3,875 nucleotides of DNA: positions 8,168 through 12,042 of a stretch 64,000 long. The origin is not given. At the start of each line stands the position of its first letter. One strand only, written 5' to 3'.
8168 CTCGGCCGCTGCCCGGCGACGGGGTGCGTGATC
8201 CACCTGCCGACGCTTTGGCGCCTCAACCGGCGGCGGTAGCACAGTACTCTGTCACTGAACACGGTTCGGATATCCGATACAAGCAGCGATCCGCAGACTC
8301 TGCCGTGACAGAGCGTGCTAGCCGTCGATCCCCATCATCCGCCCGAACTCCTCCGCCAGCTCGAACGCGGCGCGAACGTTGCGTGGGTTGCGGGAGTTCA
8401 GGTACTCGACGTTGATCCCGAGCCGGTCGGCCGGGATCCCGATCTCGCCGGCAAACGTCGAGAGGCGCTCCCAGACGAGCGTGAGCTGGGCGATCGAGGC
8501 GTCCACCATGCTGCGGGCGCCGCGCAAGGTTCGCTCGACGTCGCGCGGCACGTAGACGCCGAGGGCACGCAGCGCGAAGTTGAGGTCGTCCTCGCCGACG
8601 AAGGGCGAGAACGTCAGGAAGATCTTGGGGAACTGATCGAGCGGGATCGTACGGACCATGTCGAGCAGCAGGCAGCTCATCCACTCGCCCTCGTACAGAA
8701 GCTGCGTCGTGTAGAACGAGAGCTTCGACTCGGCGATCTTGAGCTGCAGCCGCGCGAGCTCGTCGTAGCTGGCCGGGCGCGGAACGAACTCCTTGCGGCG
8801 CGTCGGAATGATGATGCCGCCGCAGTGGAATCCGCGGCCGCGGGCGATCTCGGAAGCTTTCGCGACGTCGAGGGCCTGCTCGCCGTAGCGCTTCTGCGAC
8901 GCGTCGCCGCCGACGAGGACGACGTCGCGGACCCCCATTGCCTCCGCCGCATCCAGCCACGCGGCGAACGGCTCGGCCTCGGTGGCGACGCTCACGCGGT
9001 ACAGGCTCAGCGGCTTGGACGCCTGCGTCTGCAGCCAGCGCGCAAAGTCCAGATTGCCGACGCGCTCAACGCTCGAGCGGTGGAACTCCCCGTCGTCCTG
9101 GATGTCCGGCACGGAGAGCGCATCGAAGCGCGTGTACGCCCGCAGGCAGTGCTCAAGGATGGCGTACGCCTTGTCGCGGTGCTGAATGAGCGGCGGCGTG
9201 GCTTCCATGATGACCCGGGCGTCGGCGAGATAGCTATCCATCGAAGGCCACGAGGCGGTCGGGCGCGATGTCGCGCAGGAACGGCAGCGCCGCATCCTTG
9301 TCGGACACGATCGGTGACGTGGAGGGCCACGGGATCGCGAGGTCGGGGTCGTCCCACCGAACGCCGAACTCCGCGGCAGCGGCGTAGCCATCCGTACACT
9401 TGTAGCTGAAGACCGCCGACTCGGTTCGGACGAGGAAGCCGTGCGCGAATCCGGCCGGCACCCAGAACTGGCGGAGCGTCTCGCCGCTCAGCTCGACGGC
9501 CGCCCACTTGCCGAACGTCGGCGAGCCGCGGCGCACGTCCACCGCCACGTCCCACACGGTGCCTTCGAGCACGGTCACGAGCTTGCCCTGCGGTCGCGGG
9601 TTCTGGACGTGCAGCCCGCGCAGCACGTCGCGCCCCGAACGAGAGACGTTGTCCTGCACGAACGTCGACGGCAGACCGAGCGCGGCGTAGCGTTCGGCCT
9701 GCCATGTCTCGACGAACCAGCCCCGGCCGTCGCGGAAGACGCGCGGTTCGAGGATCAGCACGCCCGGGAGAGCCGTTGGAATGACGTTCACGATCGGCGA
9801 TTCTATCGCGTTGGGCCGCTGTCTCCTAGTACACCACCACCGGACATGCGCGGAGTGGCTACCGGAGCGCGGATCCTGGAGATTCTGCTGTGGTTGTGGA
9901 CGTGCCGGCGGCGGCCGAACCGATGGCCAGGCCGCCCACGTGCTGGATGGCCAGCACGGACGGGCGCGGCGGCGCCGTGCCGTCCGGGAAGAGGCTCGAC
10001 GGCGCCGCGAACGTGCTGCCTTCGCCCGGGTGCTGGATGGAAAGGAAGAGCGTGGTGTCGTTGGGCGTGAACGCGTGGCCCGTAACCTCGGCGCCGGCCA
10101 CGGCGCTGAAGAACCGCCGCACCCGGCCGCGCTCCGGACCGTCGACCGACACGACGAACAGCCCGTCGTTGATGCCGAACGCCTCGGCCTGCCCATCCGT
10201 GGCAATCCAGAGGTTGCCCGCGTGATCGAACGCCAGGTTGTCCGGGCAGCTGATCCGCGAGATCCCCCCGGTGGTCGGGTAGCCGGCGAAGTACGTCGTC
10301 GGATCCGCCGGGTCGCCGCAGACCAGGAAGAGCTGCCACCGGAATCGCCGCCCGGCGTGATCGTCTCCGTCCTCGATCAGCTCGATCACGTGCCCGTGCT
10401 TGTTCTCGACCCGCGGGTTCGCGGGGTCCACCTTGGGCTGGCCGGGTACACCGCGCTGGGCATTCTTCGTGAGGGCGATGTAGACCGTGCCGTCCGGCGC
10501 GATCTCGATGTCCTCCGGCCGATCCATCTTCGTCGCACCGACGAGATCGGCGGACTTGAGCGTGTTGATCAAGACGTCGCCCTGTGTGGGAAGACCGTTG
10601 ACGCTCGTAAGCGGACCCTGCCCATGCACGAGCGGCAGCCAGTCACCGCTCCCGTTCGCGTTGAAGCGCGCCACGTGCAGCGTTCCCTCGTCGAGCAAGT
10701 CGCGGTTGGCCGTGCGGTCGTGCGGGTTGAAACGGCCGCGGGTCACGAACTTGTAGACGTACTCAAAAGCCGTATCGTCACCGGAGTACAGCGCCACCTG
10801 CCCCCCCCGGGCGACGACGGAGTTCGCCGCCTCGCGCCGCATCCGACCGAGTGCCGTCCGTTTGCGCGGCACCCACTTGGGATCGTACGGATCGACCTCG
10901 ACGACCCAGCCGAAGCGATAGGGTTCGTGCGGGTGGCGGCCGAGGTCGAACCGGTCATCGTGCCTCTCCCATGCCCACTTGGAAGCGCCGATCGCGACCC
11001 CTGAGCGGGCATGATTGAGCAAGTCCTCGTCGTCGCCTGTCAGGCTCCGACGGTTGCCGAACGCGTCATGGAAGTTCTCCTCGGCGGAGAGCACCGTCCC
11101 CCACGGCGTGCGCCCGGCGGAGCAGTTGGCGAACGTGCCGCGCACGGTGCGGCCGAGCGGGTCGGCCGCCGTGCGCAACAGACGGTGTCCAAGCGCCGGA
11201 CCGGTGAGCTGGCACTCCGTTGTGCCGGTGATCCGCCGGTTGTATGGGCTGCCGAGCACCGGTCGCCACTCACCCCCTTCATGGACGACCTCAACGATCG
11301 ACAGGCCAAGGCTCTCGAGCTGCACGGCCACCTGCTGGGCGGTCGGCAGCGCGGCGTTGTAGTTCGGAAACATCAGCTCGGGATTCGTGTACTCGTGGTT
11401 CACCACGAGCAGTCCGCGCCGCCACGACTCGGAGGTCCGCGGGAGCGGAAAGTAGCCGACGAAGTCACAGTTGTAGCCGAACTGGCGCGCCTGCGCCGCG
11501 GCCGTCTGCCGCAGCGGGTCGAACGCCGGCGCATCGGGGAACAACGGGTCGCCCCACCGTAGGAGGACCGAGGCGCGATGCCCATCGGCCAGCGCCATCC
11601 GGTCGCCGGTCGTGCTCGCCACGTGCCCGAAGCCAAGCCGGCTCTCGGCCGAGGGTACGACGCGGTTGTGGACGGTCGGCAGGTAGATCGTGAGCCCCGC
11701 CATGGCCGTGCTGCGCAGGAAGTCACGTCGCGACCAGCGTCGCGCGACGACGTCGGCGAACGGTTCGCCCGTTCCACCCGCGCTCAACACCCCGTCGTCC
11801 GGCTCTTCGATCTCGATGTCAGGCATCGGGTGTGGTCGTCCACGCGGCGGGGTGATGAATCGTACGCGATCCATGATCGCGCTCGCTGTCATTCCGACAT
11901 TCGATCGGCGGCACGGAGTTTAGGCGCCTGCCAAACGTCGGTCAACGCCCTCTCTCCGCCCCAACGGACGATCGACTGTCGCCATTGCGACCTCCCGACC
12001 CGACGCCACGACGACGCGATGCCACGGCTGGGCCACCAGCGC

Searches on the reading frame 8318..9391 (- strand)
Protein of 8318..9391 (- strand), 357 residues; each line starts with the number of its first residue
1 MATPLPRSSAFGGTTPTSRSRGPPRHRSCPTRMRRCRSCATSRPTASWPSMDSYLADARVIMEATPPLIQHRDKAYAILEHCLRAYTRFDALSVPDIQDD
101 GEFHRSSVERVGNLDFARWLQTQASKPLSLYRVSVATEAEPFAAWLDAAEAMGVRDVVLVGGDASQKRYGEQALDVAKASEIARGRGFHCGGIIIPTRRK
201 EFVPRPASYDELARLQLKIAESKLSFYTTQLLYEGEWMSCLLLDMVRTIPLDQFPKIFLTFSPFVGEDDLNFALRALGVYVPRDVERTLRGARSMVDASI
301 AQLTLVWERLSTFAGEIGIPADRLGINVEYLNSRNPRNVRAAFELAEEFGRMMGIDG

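Call 21: search_protein_families(library=pfam, proteins=[window:8318-9391:-])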
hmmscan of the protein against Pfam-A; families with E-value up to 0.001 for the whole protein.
window:8318-9391:- (357 aa): 0 families

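Call 40: find_homologous_proteins(query=window:8318-9391:-, max_evalue=1e-10)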
Query window:8318-9391:- (357 aa): 364 proteins with E <= 1e-10 among 8000 candidates; the best 120 are listed.
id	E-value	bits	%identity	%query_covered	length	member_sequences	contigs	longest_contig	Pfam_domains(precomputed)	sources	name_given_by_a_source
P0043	2.4e-198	676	99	86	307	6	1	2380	-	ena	-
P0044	3.6e-177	607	86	88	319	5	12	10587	-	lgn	-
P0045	3.9e-176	603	87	86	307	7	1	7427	-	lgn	-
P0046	1.4e-140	486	72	85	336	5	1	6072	-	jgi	-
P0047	3.1e-138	479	73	83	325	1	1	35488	-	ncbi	-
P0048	1.0e-137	477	69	90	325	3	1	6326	-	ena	-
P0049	1.2e-137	477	69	89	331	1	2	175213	-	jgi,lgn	-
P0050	3.7e-134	465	70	87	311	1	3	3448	-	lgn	-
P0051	4.7e-133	462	69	87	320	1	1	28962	-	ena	-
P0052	5.7e-133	461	70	85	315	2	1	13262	-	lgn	-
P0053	2.5e-132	459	70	85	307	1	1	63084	-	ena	-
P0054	1.3e-131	457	69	86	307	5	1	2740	-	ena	-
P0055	3.5e-128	446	66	85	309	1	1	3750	-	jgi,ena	-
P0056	1.1e-127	444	65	85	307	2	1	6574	-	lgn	-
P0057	5.3e-126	438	66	85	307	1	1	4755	-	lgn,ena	-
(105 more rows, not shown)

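Call 41: find_encoding_contigs(protein=P0044, flank=6000, max_places=4)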
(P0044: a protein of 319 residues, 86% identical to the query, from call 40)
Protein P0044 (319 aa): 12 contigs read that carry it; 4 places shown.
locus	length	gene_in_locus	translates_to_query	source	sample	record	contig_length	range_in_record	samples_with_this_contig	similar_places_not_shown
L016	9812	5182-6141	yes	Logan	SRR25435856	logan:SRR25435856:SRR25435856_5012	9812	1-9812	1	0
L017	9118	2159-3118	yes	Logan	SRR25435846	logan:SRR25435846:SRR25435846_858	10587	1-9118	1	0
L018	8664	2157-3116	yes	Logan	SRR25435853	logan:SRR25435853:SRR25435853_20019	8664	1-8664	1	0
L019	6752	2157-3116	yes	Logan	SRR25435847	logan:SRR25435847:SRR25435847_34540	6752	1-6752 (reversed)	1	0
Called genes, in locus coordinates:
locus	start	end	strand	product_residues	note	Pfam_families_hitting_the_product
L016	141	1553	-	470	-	PF02812:ELFV_dehydrog_N, PF00208:ELFV_dehydrog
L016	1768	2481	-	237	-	PF04264:YceI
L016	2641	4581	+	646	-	PF05787:PhoX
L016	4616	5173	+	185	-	PF00908:dTDP_sugar_isom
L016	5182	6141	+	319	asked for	-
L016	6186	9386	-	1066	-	PF07494:Reg_prop (faint)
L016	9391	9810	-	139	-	?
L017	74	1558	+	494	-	PF05787:PhoX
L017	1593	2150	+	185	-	PF00908:dTDP_sugar_isom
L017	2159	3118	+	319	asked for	-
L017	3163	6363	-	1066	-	PF07494:Reg_prop (faint)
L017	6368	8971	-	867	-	-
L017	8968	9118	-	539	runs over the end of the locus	?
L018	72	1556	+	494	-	PF05787:PhoX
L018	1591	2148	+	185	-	PF00908:dTDP_sugar_isom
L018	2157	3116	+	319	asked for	-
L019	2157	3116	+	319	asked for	-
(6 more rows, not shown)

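Call 42: find_encoding_contigs(protein=P0045, flank=6000, max_places=3)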
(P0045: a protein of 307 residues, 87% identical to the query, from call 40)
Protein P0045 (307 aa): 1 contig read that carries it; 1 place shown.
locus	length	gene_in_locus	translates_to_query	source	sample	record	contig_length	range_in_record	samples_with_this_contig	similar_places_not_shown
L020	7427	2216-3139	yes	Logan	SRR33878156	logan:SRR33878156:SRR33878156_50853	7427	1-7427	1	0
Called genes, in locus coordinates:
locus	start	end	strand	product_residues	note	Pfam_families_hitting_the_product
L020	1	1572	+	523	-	?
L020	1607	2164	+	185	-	PF00908:dTDP_sugar_isom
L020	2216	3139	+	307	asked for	-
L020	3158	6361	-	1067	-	PF07494:Reg_prop (faint)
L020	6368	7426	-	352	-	?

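Call 43: find_encoding_contigs(protein=P0043, flank=6000, max_places=3)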
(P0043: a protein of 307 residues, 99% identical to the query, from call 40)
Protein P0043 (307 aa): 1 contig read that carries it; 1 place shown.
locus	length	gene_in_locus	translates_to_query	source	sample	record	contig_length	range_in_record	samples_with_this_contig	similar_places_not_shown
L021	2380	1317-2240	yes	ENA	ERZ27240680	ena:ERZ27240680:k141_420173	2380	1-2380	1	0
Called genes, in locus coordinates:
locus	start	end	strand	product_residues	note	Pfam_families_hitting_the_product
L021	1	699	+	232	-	?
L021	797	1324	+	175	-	PF00908:dTDP_sugar_isom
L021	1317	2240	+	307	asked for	-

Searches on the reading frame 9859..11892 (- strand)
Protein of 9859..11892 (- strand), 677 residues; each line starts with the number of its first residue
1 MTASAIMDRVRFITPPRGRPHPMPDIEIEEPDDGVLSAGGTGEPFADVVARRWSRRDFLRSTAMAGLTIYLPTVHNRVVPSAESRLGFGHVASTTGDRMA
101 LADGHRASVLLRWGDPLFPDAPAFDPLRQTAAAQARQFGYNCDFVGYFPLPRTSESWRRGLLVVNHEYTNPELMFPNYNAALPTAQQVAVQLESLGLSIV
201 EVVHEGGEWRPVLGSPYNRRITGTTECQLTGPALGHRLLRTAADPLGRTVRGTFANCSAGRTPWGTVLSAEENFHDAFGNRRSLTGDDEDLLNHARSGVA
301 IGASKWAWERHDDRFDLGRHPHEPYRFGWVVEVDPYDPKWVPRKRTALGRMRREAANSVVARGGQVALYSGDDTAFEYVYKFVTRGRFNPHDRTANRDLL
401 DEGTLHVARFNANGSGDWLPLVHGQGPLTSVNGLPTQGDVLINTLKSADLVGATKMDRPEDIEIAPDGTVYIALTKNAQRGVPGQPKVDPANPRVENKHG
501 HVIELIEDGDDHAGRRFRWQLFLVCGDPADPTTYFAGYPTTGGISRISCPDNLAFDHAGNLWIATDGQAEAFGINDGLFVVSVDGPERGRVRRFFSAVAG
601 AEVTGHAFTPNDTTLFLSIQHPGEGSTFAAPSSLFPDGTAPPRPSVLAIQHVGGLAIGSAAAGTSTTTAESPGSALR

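Call 21: search_protein_families(library=pfam, proteins=[window:9859-11892:-])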
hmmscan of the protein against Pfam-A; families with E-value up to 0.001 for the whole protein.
window:9859-11892:- (677 aa): 2 families
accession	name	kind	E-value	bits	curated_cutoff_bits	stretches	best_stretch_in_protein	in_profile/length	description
PF05787.19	PhoX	-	4.7e-153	511.5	24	1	87-623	2-515/515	Alkaline phosphatase PhoX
PF20067.5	SSL_N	-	0.00023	21.4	18.9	0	444-474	8-38/46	Strictosidine synthase-like, N-terminal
